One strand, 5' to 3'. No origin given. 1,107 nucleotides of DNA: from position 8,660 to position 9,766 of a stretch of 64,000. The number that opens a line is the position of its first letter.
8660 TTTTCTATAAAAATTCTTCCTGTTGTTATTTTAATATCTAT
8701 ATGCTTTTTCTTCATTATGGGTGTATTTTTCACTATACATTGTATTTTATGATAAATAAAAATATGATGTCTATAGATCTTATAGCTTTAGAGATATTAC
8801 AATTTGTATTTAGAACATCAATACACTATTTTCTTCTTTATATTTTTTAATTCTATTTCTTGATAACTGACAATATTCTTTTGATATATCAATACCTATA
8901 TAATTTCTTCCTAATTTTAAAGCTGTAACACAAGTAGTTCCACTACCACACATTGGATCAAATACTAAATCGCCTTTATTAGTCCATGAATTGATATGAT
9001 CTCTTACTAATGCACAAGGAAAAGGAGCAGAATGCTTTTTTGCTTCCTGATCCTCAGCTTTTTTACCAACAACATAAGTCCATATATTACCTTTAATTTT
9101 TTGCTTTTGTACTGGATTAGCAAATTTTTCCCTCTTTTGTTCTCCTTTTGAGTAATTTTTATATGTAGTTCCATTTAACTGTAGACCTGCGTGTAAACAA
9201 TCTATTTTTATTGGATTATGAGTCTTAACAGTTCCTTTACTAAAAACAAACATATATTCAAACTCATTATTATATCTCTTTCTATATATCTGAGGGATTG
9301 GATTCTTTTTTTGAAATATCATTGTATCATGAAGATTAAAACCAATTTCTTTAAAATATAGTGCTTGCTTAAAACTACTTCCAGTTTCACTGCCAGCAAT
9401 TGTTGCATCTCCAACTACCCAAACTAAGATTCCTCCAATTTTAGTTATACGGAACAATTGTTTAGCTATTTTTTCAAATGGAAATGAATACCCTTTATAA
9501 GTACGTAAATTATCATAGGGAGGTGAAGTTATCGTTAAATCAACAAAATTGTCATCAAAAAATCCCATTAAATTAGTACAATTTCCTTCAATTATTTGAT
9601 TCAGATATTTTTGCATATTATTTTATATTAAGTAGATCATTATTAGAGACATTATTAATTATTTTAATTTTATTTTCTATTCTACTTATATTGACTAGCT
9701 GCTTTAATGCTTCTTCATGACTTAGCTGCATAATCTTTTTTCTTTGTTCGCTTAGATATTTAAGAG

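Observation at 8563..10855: HindIII-like R-M cassette inserted with a ~90-bp long target duplication that copies the 3' end of an ABC ATPase gene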

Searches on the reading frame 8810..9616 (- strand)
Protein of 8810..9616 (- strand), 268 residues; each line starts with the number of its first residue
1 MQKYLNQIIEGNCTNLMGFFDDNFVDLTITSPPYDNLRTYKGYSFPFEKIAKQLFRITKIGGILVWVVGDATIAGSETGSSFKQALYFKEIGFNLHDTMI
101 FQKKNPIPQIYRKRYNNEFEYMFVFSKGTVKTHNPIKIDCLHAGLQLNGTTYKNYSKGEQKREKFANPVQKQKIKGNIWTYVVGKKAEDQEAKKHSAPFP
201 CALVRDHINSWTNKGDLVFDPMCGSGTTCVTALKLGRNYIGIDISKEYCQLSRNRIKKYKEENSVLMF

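Call 5: search_protein_families(library=pfam, proteins=[window:8810-9616:-], max_evalue=0.01)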
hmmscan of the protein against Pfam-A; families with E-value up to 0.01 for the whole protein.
window:8810-9616:- (268 aa): 7 families
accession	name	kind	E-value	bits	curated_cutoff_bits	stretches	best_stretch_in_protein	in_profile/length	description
PF01555.25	N6_N4_Mtase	-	1.2e-47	163.2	26.7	1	25-252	1-219/221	DNA methylase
PF01170.24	UPF0020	-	2.3e-05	24.6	22.3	1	213-260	27-73/197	RMKL-like, methyltransferase domain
PF13847.12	Methyltransf_31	-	0.00038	20.6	27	1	214-260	3-52/145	Methyltransferase domain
PF08241.18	Methyltransf_11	-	0.0004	21.4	21.2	0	223-260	5-42/95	Methyltransferase domain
PF13649.12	Methyltransf_25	-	0.0012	19.9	27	1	218-259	1-44/97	Methyltransferase domain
PF08242.18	Methyltransf_12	-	0.0087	17.2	30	0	223-263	5-47/98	Methyltransferase domain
PF01135.25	PCMT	-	0.0094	16.2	20.3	0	193-263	54-125/210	Protein-L-isoaspartate(D-aspartate) O-methyltransferase (PCMT)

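Call 6: search_protein_families(library=ncbifam, proteins=[window:8810-9616:-], max_evalue=0.01)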
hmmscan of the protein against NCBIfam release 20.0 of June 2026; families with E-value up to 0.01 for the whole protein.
window:8810-9616:- (268 aa): 10 families
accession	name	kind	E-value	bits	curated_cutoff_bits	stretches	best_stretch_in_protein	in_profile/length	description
NF050803.1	DnaMtaseCcrMCaul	equivalog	2e-23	82.9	830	1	81-262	94-253/350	adenine-specific DNA-methyltransferase CcrM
NF010253.0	PRK13699.1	subfamily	7.7e-18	65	244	2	193-258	142-207/226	DNA methyltransferase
NF008572.0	PRK11524.1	equivalog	1.6e-17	63.6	292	1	162-261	163-261/294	adenine-specific DNA-methyltransferase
TIGR01177.1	TIGR01177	hypoth_equivalog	1e-06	28.3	316.55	1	212-263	180-231/330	TIGR01177 family methyltransferase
NF040721.1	Trm14_Arch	equivalog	0.00014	21.1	280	0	208-239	186-216/370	tRNA (guanine(6)-N2)-methyltransferase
NF043040.1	corrin_prot_MT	hypoth_equivalog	0.00079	18.9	180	1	206-265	32-92/216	corrinoid protein-associated methyltransferase CpaM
NF040538.1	methyl_ArsM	equivalog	0.0019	17.4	500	1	211-262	58-112/356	arsinothricin biosynthesis methyltransferase ArsM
NF008748.0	PRK11783.1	equivalog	0.002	16.4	466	1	210-239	188-217/704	bifunctional 23S rRNA (guanine(2069)-N(7))-methyltransferase RlmK/23S rRNA (guanine(2445)-N(2))-methyltransferase RlmL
TIGR02021.1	BchM-ChlM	equivalog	0.0034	16.8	158.9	1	212-263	52-103/218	magnesium protoporphyrin IX methyltransferase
NF040539.1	AST_met_ArsM_2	exception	0.0042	17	240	1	182-261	26-106/262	putative arsinothricin biosynthesis methyltransferase ArsM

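Call 18: list_cluster_members(proteins=[P0061, P0062, P0001, window:8810-9616:-, window:6067-8454:-, window:14140-15537:-])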
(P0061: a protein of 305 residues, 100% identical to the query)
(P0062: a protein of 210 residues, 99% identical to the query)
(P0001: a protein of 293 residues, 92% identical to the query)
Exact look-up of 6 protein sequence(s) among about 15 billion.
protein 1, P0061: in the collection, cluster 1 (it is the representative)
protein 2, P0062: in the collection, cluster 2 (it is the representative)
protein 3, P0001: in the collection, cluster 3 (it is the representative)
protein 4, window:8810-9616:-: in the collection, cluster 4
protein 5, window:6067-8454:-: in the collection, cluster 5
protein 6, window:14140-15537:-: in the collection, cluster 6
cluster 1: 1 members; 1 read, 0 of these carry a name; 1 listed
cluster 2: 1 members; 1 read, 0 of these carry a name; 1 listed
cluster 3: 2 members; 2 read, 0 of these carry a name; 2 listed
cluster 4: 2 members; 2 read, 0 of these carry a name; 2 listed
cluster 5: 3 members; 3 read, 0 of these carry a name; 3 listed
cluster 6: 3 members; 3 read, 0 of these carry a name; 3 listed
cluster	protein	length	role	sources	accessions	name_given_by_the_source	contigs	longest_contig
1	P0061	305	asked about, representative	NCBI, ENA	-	-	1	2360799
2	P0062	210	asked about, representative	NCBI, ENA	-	-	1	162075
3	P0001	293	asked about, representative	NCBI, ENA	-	-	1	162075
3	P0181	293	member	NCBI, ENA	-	-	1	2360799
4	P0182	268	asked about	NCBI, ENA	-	-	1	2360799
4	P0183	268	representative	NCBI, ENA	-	-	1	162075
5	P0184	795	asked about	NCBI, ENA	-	-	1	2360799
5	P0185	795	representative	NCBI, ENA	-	-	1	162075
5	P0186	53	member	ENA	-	-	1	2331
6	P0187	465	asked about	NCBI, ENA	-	-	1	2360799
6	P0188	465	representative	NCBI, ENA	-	-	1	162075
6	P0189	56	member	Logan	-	-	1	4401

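Call 25: search_solved_structures(query=window:8810-9616:-, max_evalue=0.001)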
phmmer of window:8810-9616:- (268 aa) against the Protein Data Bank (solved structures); distinct sequences matched with E-value up to 0.001: 12.
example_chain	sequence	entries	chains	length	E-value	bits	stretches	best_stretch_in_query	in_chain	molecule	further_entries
2zie_A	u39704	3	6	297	1e-18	71.1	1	10-257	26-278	Putative modification methylase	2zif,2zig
8s9m_A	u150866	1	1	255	2e-16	63.5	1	157-260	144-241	DNA cytosine-N4 methyltransferase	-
8s9n_A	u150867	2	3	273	2.2e-16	63.4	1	157-260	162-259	DNA cytosine-N4 methyltransferase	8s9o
6pbd_A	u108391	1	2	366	4.3e-14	55.9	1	35-258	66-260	Modification methylase CcrMI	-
5hek_A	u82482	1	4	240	9.2e-14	54.8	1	190-261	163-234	Adenine specific DNA methyltransferase (DpnA)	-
5hfj_A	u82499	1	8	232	2.8e-13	53.2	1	191-257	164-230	Adenine specific DNA methyltransferase (DpnA)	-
1g60_A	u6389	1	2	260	3e-13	53.1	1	5-251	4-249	Adenine-specific Methyltransferase MboIIA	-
9c3u_A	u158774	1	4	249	5.4e-07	32.6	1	190-257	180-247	Methyltransferase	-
8urk_A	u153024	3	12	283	5.9e-07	32.5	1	190-257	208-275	Methyltransferase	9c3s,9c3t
1boo_A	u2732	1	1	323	0.00024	23.9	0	192-255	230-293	PROTEIN (N-4 CYTOSINE-SPECIFIC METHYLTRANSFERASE PVU II)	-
1eg2_A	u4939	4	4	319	0.00036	23.4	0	152-250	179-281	MODIFICATION METHYLASE RSRI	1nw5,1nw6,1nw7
1nw8_A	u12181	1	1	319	0.00037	23.3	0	152-250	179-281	MODIFICATION METHYLASE RSRI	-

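Call 32: find_homologous_proteins(query=window:8810-9616:-, max_evalue=1e-10)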
Query window:8810-9616:- (268 aa): 8000 proteins with E <= 1e-10 among 8000 candidates; the best 120 are listed.
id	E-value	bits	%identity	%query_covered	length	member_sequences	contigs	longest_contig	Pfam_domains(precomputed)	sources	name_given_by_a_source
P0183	2.4e-181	619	99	100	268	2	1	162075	PF01170.25,PF01555.25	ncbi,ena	-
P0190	1.4e-146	505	78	100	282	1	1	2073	PF01555.25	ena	-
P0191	1.7e-146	505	78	100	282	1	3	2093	PF01555.25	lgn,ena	-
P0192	2.1e-146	505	78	100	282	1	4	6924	PF01555.25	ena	-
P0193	2.3e-146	504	81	96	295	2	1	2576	PF01555.25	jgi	-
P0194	3.0e-146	504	78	100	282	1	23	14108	PF01555.25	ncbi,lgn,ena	-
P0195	3.0e-146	504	78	100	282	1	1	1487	PF01555.25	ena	-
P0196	4.2e-146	504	78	100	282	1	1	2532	PF01555.25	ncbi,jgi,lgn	jgi:DNA modification methylase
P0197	8.6e-146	503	78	100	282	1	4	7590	PF01555.25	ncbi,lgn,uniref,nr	ncbi:DNA-methyltransferase [Flavobacterium psychrophilum]|uniref:DNA-methyltransferase n=1 Tax=Flavo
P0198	9.4e-146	502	78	100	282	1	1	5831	PF01555.25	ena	-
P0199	1.5e-145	502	77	100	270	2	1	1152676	PF01555.25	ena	-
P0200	2.0e-145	501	78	100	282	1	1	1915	PF01555.25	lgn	-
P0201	2.6e-145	501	79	98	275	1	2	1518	PF13649.13,PF08241.19,PF01555.25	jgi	jgi:site-specific DNA-methyltransferase (adenine-specific)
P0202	3.3e-145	501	78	100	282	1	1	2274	PF01555.25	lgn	-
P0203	3.5e-145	501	79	99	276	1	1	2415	PF13847.13,PF13649.13,PF01170.25,PF01555.25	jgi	-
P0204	4.0e-145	500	79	100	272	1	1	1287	PF01555.25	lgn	-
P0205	4.5e-145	500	78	100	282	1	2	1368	PF01555.25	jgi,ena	-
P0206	5.9e-145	500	78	100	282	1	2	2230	PF01555.25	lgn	-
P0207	6.2e-145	500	77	100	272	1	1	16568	PF01555.25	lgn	-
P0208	6.4e-145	500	79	100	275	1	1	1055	PF01555.25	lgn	-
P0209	8.5e-145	499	79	100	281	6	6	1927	PF01170.25,PF01555.25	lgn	-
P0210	8.9e-145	499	81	97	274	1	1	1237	PF13847.13,PF13649.13,PF01170.25,PF08241.19,PF01555.25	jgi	jgi:DNA modification methylase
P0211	9.4e-145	499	77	100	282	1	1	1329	PF01555.25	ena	-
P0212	9.5e-145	499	77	100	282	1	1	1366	PF01555.25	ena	-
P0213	1.0e-144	499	79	99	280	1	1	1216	PF13847.13,PF01555.25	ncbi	-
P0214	1.3e-144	499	80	97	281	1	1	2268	PF01555.25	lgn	-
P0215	2.8e-144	498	78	100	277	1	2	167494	PF13847.13,PF01555.25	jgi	jgi:DNA modification methylase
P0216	2.9e-144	498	79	98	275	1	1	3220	PF13847.13,PF13649.13,PF08241.19,PF01555.25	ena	-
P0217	3.3e-144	497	79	98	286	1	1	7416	PF13847.13,PF13649.13,PF08241.19,PF01555.25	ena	-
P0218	3.3e-144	497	79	98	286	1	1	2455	PF13847.13,PF13649.13,PF08241.19,PF01555.25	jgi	-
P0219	4.4e-144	497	81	97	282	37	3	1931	PF13847.13,PF01555.25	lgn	-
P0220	1.3e-143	495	78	99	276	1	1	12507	PF13847.13,PF13649.13,PF01170.25,PF01555.25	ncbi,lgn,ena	-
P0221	1.3e-143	495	78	99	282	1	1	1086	PF01555.25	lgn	-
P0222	1.4e-143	495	78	100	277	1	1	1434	PF01555.25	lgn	-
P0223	1.5e-143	495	78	100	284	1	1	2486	PF01555.25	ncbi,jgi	jgi:DNA modification methylase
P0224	1.8e-143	495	78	100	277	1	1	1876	PF01555.25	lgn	-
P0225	1.9e-143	495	78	100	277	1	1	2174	PF01555.25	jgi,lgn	-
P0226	1.9e-143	495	77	100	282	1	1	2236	PF01555.25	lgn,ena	-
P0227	2.3e-143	495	79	96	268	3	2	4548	PF13847.13,PF13649.13,PF08241.19,PF01555.25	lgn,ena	-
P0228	2.5e-143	494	76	100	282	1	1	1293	PF01555.25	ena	-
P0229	2.9e-143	494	80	98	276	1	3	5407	PF01555.25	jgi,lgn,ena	-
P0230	3.8e-143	494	78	100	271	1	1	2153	PF01555.25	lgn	-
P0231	4.0e-143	494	79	98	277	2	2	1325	PF01555.25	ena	-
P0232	4.0e-143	494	78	100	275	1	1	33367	PF13847.13,PF13649.13,PF01555.25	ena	-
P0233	4.7e-143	494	76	100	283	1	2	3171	PF01555.25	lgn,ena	-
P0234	5.0e-143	493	77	100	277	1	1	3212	PF13847.13,PF01555.25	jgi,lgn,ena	-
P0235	5.5e-143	493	80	97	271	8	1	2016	PF13847.13,PF13649.13,PF01555.25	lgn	-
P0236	5.7e-143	493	81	96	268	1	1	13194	PF13847.13,PF13649.13,PF01170.25,PF08241.19,PF01555.25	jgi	-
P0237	7.4e-143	493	79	97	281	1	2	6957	PF13847.13,PF13649.13,PF01170.25,PF01555.25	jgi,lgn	jgi:site-specific DNA-methyltransferase (adenine-specific)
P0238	9.1e-143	493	79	98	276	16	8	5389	PF01555.25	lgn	-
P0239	1.2e-142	492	77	99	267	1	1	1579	PF01555.25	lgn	-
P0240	1.3e-142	492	79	96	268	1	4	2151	PF01555.25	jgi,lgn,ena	jgi:DNA modification methylase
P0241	1.7e-142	492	77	100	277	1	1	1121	PF13847.13,PF01555.25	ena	-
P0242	2.4e-142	491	78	100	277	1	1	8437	PF13847.13,PF01555.25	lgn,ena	-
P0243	2.6e-142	491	79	97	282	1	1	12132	PF01555.25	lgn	-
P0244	3.0e-142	491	77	99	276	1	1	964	PF13847.13,PF13649.13,PF01170.25,PF01555.25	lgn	-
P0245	3.0e-142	491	79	97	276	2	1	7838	PF01555.25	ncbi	ncbi:MAG: DNA-methyltransferase [Marinirhabdus sp.]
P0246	3.0e-142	491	76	100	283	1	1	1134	PF01555.25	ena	-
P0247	3.2e-142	491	79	97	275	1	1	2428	PF01170.25,PF01555.25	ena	-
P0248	3.5e-142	491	79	97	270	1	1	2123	PF13649.13,PF08241.19,PF01555.25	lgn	-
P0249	4.0e-142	491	78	96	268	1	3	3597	PF01555.25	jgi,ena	-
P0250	5.2e-142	490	78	100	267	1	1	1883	PF01555.25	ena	-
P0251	5.9e-142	490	78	97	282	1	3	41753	PF01555.25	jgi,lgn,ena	-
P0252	6.0e-142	490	78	97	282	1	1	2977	PF01555.25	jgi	-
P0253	7.7e-142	490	80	98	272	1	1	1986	PF01555.25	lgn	-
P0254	8.0e-142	490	80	96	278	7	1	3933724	PF01170.25,PF01555.25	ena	-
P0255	1.0e-141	489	79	97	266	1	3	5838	PF13847.13,PF13649.13,PF08241.19,PF01555.25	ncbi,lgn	-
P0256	1.1e-141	489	78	97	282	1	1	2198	PF01555.25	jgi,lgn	-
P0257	1.1e-141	489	77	98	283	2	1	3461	PF13847.13,PF13649.13,PF01170.25,PF01555.25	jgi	jgi:DNA modification methylase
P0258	1.1e-141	489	79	96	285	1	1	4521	PF01170.25,PF08241.19,PF01555.25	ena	-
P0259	1.2e-141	489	79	96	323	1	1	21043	PF01555.25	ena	-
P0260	1.2e-141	489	76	100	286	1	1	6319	PF01555.25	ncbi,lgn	-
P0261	1.2e-141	489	78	97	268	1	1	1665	PF13847.13,PF08241.19,PF01555.25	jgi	jgi:site-specific DNA-methyltransferase (adenine-specific)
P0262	1.5e-141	489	78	97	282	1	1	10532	PF01555.25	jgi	-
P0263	2.0e-141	488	78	97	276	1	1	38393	PF01555.25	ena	-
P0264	2.4e-141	488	77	99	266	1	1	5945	PF01555.25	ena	-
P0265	2.6e-141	488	79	96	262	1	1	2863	PF01555.25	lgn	-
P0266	2.8e-141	488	76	100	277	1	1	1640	PF01555.25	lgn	-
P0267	3.0e-141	488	77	100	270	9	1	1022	PF13847.13,PF13649.13,PF01555.25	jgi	-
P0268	3.0e-141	488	79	98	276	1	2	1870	PF01555.25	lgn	-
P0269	3.0e-141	488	76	99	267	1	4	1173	PF01555.25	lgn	-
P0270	3.4e-141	488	78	98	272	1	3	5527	PF01555.25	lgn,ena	-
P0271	3.6e-141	487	77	99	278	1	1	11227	PF13847.13,PF13649.13,PF01170.25,PF01555.25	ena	-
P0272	3.7e-141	487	76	100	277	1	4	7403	PF01555.25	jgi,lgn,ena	-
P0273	3.9e-141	487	79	96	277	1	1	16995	PF01555.25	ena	-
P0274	4.0e-141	487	79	97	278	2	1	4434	PF01555.25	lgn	-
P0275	4.2e-141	487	79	98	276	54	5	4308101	PF01555.25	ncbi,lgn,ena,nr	ncbi:MAG: site-specific DNA-methyltransferase [Flavobacteriaceae bacterium]|nr:MAG: site-specific DN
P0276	4.3e-141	487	78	98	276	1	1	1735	PF01170.25,PF01555.25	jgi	jgi:site-specific DNA-methyltransferase (adenine-specific)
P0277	4.6e-141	487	78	97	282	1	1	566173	PF13847.13,PF01170.25,PF09445.17,PF01555.25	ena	-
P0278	5.0e-141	487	75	100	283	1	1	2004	PF13847.13,PF13649.13,PF01170.25,PF08241.19,PF01555.25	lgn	-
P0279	5.2e-141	487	78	98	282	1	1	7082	PF01555.25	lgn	-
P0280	5.8e-141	487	77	100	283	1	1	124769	PF01555.25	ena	-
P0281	6.0e-141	487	76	100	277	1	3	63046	PF01555.25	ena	-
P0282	6.1e-141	487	77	98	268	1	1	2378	PF01555.25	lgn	-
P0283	7.6e-141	486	76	98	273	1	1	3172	PF13649.13,PF08241.19,PF01555.25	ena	-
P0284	9.1e-141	486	77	98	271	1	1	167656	PF08241.19,PF01555.25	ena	-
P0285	9.5e-141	486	77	100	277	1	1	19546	PF01555.25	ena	-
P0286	9.6e-141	486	77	100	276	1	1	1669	PF01555.25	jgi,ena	-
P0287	9.9e-141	486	77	97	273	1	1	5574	PF13847.13,PF13649.13,PF01170.25,PF08241.19,PF01555.25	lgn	-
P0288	1.0e-140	486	78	97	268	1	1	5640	PF13847.13,PF13649.13,PF08241.19,PF01555.25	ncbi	-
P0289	1.1e-140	486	78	97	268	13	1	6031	PF13847.13,PF13649.13,PF01555.25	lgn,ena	-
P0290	1.4e-140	485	77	97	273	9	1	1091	PF01555.25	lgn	-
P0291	1.7e-140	485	78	98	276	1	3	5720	PF01555.25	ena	-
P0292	2.1e-140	485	77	98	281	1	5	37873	PF01555.25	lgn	-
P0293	2.2e-140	485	78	97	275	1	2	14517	PF01170.25,PF01555.25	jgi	-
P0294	2.2e-140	485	77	97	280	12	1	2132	PF01555.25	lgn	-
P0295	2.3e-140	485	77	99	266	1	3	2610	PF01555.25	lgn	-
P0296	2.5e-140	485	77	98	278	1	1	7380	PF13847.13,PF13649.13,PF01170.25,PF01555.25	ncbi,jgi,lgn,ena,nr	ncbi:MAG: site-specific DNA-methyltransferase [Ekhidna sp.]|nr:site-specific DNA-methyltransferase [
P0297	2.5e-140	485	78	97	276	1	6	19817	PF01555.25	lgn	-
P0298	2.9e-140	484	78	97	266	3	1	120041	PF13847.13,PF13649.13,PF08241.19,PF01555.25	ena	-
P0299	3.7e-140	484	75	100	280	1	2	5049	PF13847.13,PF01170.25,PF01555.25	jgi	jgi:DNA modification methylase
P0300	4.0e-140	484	78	96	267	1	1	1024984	PF13649.13,PF08241.19,PF01555.25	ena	-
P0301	4.1e-140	484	78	98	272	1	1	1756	PF01555.25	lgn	-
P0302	4.4e-140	484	80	97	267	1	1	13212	PF13847.13,PF13649.13,PF01555.25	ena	-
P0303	4.5e-140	484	76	100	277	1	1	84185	PF01555.25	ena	-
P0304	4.7e-140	484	77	100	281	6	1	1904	PF01555.25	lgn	-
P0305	5.2e-140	484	80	94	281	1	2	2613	PF13847.13,PF13649.13,PF08241.19,PF01555.25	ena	-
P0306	5.7e-140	483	79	96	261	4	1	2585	PF01555.25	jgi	-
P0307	6.0e-140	483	79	97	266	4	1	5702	PF01555.25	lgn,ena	-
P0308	7.0e-140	483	78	98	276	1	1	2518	PF01555.25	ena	-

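Call 34: search_dna_similar(query=window:8810-9616:-, collection=plasmids, mode=protein, max_rows=25)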
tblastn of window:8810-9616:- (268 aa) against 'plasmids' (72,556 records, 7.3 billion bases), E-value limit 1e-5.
The search stops at 5000 records and this limit was reached: more records match than are counted here, and every count below describes the 5000 best-scoring records only.
Records with a match: at least 5000; places in all: 5247; records where one place covers at least 80% of the query: 4968.
Best place of each record, by identity: <60% 5000.
By first word of the organism name: Escherichia 3140; Salmonella 553; Klebsiella 526; Shigella 188; Enterobacter 114; Citrobacter 110; Yersinia 64; Burkholderia 61; Xanthomonas 30; Serratia 25; and 75 more.
By predicted mobility (MOB-suite, as given by PLSDB): conjugative 4020; mobilizable 527; non-mobilizable 453.
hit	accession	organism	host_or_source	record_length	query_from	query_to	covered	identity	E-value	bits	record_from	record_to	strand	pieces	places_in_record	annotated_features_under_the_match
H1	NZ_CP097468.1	Bacillus velezensis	-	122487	5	259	95%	48.9%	9e-57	202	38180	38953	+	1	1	site-specific DNA-methyltransferase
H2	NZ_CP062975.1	Pontibacillus sp. ALD_SL1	mangrove mud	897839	6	256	94%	47.7%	6e-65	226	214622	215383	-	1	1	site-specific DNA-methyltransferase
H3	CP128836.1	Rossellomorea sp. AcN35-11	-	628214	23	265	91%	47.0%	4e-52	189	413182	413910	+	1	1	site-specific DNA-methyltransferase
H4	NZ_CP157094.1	Escherichia coli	culture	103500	1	267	100%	28.0%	1e-19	95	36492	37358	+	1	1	site-specific DNA-methyltransferase | toxin-antitoxin system HicB family antitoxin | hypothetical protein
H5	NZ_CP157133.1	Escherichia coli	culture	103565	1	267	100%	28.0%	1e-19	95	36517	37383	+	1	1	site-specific DNA-methyltransferase | toxin-antitoxin system HicB family antitoxin | hypothetical protein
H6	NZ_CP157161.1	Escherichia coli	culture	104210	1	267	100%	28.0%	1e-19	95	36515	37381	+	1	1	site-specific DNA-methyltransferase | toxin-antitoxin system HicB family antitoxin | hypothetical protein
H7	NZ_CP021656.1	Aeromonas salmonicida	culture,rock biofilm and bottom ...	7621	6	268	98%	28.4%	3e-23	105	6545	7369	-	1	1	site-specific DNA-methyltransferase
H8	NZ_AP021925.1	Aeromonas sp. WP2-W18-CRE-05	-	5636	8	268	97%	28.6%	5e-23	105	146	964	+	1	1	site-specific DNA-methyltransferase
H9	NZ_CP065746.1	Aeromonas allosaccharophila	-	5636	8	268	97%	28.6%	5e-23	105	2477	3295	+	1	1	site-specific DNA-methyltransferase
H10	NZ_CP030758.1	Acinetobacter schindleri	whole organism,the condensate water of ...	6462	6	252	92%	30.0%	2e-21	100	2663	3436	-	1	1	site-specific DNA-methyltransferase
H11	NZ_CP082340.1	Salmonella enterica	Correlophus ciliatus,Faeces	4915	1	267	100%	27.7%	2e-19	95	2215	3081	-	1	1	site-specific DNA-methyltransferase | toxin-antitoxin system HicB family antitoxin | hypothetical protein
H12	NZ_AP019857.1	Escherichia coli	Homo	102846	1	267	100%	27.7%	5e-19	94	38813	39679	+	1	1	site-specific DNA-methyltransferase | toxin-antitoxin system HicB family antitoxin | hypothetical protein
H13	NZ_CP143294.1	Lactiplantibacillus plantarum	Cornus officinalis,cell culture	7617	6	262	96%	28.6%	9e-23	104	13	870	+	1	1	site-specific DNA-methyltransferase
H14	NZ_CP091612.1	Salmonella enterica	Homo sapiens,feces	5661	7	256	93%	28.9%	3e-25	111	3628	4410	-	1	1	site-specific DNA-methyltransferase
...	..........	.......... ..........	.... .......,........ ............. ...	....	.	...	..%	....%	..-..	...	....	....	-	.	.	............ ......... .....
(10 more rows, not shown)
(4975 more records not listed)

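Call 42: get_annotated_region(hit=H1, flank=4000)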
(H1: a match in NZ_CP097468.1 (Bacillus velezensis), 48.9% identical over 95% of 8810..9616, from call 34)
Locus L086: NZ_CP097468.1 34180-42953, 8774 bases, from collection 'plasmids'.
description: Bacillus velezensis strain HMB26553 plasmid plaBV1, complete sequence
organism: Bacillus velezensis (NCBI taxid 492670)
taxonomy: Bacteria; Bacillota; Bacilli; Bacillales; Bacillaceae; Bacillus; Bacillus velezensis
host: -; source: -; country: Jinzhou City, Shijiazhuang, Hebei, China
typing (MOB-suite, as given by PLSDB): non-mobilizable
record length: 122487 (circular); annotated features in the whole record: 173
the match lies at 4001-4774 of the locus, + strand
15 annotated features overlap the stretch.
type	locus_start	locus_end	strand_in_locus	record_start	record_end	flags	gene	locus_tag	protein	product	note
CDS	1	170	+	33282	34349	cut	-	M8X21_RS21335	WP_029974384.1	PD-(D/E)XK nuclease family protein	-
CDS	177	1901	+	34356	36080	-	-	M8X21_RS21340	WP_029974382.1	DNA polymerase domain-containing protein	-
CDS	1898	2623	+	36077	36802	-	-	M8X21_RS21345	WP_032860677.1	3D domain-containing protein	GO:0009254 - peptidoglycan turnover [Evidence IEA]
CDS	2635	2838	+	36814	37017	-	-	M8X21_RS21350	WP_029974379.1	YorP family protein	-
CDS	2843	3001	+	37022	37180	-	-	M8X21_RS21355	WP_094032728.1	hypothetical protein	-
CDS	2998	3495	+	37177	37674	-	-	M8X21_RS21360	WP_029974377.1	AAA family ATPase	-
CDS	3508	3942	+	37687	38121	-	-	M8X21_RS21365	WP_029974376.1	hypothetical protein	-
CDS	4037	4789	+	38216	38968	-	-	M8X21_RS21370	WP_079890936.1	site-specific DNA-methyltransferase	GO:0009307 - DNA restriction-modification system [Evidence IEA]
CDS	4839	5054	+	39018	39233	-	-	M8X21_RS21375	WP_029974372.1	hypothetical protein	-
CDS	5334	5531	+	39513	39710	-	-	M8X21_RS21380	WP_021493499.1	hypothetical protein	-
CDS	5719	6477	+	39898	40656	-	-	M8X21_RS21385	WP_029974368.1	hypothetical protein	-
CDS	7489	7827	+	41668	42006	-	-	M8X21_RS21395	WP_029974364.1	hypothetical protein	-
CDS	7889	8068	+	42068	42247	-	-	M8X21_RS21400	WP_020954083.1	hypothetical protein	-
CDS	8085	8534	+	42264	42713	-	-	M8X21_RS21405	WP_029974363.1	hypothetical protein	-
CDS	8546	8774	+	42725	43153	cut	-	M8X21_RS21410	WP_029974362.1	hypothetical protein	-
